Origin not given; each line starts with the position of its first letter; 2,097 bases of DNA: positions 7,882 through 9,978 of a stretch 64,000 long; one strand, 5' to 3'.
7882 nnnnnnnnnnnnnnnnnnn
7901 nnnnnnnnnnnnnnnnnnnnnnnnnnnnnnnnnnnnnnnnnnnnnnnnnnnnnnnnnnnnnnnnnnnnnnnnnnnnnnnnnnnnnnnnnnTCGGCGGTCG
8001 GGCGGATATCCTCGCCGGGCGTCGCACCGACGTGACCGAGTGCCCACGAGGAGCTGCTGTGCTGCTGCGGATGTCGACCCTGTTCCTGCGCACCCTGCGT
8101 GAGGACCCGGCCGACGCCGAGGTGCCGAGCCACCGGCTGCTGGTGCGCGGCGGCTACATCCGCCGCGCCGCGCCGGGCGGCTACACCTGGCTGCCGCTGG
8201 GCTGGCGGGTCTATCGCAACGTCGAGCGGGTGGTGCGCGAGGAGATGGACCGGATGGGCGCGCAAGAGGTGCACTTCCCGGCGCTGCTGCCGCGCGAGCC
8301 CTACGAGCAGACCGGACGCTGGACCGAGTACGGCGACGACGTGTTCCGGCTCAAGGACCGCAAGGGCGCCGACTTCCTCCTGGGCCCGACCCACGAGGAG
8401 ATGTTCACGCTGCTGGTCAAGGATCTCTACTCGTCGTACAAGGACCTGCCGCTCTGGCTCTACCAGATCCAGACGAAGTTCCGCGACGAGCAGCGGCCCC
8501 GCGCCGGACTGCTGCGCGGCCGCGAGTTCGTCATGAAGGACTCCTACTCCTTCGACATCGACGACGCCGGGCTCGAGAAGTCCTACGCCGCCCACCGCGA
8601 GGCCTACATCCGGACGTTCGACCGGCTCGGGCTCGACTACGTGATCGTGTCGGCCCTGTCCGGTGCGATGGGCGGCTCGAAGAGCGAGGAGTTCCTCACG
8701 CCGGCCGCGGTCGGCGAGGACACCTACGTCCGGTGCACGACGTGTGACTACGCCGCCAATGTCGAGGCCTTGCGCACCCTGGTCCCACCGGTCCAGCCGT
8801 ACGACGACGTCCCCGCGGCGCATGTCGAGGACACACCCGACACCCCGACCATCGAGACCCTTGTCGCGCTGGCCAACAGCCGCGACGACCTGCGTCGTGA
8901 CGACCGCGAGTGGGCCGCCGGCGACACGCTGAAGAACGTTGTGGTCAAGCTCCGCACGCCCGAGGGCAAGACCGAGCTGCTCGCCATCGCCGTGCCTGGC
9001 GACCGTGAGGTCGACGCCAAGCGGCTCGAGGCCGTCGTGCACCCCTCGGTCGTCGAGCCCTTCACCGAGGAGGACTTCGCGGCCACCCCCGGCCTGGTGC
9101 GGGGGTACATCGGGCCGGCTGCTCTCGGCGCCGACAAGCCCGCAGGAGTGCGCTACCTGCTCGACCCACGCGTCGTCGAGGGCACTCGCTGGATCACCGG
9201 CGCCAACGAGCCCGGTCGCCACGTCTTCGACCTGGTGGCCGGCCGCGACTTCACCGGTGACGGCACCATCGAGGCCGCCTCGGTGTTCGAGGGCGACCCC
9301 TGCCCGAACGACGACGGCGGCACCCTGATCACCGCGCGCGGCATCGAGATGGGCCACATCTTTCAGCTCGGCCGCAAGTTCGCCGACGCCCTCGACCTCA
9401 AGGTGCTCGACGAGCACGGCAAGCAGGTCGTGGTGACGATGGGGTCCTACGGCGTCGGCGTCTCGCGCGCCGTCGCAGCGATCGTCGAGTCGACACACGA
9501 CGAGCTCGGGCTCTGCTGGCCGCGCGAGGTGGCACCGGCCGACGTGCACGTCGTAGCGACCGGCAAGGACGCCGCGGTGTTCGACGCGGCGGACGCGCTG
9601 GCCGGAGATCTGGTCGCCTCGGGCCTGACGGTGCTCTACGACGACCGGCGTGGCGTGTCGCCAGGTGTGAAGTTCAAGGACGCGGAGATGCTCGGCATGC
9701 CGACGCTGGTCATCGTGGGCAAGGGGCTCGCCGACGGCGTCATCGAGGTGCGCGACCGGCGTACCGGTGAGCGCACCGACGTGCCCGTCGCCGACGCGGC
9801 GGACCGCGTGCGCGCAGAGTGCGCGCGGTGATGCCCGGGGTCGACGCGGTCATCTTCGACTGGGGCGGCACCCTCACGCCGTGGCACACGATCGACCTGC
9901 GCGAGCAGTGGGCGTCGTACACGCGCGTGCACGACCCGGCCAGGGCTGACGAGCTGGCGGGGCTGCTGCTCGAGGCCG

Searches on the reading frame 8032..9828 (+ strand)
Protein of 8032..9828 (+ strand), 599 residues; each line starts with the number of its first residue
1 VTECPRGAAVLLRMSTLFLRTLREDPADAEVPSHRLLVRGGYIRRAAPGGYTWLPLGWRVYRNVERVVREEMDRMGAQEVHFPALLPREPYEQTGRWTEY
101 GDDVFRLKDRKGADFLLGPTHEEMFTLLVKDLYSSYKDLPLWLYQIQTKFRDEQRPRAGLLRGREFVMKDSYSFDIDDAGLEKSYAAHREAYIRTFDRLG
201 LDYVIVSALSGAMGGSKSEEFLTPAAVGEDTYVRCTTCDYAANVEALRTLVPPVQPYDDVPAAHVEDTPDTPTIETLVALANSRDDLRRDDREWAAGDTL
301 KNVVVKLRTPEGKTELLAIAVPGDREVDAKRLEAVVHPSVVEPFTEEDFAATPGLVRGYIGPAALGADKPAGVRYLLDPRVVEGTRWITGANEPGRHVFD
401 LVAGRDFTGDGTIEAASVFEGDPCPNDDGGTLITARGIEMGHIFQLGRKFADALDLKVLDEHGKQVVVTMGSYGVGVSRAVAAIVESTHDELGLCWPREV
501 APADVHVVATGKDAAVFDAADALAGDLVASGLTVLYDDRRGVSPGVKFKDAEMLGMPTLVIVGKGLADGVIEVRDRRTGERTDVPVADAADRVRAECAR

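Call 80: search_protein_families(library=pfam, proteins=[window:8032-9828:+], max_evalue=0.00001)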
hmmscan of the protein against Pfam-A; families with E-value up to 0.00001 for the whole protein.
window:8032-9828:+ (599 aa): 3 families
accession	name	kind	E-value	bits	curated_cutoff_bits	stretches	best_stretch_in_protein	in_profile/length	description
PF00587.30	tRNA-synt_2b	-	1.2e-27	97.6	29.3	1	105-487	1-178/179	tRNA synthetase class II core domain (G, H, P, S and T)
PF04073.20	tRNA_edit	-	6.8e-18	65.4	25.5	1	271-401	4-116/123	Aminoacyl-tRNA editing domain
PF03129.25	HGTP_anticodon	-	4.6e-16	59.2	21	1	504-595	1-93/94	Anticodon binding domain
